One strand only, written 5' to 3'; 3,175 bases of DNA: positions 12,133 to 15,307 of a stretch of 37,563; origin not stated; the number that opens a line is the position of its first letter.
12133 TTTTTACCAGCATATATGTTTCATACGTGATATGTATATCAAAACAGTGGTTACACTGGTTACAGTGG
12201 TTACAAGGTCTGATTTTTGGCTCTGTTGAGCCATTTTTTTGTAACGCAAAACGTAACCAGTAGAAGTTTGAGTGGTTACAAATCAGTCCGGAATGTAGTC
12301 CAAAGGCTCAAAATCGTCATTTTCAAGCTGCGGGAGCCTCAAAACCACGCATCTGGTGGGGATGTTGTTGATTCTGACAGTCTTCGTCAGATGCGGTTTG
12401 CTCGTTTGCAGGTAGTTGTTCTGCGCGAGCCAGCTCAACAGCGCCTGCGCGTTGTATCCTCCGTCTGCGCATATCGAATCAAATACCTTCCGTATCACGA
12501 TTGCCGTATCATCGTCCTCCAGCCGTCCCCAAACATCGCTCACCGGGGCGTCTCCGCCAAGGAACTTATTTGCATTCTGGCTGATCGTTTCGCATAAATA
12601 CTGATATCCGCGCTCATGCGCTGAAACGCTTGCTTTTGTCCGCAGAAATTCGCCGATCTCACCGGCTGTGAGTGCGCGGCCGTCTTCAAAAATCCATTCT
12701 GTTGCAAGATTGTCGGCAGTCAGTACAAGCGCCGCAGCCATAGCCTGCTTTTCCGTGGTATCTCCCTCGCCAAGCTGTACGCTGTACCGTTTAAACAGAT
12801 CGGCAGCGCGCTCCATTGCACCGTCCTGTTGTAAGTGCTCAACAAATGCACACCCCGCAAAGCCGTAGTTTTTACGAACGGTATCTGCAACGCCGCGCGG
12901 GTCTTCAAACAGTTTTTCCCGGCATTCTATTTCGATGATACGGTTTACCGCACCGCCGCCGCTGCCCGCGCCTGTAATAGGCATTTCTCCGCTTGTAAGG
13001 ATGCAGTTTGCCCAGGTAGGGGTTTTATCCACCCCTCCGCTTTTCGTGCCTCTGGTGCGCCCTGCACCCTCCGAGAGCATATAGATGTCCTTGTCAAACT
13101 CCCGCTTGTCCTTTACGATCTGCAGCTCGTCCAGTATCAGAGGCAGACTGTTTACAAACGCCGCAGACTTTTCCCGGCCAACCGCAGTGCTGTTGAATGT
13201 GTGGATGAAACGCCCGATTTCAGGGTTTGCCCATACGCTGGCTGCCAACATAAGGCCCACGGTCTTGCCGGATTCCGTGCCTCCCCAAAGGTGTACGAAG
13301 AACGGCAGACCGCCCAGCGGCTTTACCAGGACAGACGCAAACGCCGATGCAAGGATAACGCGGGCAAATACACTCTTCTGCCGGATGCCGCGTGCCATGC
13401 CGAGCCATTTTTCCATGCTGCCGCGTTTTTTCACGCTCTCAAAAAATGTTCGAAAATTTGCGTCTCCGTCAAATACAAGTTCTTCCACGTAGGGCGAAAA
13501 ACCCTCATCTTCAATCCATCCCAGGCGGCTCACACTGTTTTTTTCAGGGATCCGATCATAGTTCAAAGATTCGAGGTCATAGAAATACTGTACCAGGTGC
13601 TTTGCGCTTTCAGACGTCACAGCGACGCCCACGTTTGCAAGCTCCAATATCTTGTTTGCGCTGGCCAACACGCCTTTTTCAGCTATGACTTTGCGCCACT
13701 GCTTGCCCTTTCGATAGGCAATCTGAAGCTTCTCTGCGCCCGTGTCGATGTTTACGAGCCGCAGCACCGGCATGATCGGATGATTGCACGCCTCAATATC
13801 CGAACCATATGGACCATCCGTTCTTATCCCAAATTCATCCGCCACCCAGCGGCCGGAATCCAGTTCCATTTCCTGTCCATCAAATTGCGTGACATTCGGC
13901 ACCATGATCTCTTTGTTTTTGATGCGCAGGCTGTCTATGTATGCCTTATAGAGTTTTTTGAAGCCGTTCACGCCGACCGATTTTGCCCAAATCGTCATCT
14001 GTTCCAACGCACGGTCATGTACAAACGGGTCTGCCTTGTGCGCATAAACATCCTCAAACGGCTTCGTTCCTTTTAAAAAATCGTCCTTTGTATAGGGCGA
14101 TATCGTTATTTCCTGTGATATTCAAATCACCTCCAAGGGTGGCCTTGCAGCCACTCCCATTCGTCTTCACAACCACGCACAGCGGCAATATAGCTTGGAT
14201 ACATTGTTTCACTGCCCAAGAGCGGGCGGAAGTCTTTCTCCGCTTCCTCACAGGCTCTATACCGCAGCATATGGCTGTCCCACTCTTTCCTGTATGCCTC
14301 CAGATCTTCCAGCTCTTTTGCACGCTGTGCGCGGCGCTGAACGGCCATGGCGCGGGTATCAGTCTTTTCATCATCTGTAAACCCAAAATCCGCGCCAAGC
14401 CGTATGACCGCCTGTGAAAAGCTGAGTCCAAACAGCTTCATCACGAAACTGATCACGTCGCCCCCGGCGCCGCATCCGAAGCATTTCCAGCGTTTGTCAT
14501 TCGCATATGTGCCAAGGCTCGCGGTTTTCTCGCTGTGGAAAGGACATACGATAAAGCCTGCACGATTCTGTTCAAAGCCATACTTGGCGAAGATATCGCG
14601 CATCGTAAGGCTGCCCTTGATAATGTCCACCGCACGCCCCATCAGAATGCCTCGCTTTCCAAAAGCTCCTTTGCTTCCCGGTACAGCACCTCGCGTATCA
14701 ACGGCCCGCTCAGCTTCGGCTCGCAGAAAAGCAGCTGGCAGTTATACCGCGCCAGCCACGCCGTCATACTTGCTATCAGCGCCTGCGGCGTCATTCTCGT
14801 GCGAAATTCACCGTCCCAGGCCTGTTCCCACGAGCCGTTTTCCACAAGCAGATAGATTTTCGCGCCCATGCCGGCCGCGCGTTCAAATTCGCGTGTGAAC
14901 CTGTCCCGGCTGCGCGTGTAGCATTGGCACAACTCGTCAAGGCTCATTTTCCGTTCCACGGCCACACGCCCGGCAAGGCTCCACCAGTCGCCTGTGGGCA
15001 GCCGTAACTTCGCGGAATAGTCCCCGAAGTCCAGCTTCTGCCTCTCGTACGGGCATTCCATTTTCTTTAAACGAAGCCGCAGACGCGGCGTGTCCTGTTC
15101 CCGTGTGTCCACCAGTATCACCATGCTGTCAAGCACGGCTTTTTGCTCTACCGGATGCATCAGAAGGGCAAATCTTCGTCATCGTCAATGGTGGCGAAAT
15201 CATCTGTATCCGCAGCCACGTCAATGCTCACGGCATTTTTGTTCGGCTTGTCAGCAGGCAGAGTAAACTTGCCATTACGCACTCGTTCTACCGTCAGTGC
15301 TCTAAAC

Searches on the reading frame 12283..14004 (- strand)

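Call 70: search_protein_families(library=phrogs, proteins=[window:12283-14004:-], max_evalue=0.00001)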
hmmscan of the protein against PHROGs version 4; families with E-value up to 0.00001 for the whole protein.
window:12283-14004:- (573 aa): 3 families
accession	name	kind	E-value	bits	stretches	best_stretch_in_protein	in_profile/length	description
phrog_8841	-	DNA, RNA and nucleotide metabolism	8.7e-145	484.9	1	15-565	58-622/633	DNA primase/helicase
phrog_1139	-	DNA, RNA and nucleotide metabolism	2.8e-21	76.2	1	217-433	528-751/895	DNA primase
phrog_25314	-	unknown function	3.9e-13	49.5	1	118-399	492-792/1010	-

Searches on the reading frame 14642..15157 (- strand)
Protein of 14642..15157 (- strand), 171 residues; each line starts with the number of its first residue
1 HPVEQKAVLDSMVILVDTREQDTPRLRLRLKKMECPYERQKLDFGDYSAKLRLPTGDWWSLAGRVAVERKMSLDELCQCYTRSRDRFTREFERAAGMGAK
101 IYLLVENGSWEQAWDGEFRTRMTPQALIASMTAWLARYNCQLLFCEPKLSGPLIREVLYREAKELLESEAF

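Call 87: search_protein_families(library=pfam, proteins=[window:14642-15157:-], max_evalue=0.001)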
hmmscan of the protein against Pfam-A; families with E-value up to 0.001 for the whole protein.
window:14642-15157:- (171 aa): 1 family
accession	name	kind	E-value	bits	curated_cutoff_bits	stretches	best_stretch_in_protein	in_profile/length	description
PF02732.21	ERCC4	-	3.2e-11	43.7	24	1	16-146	1-128/140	ERCC4 domain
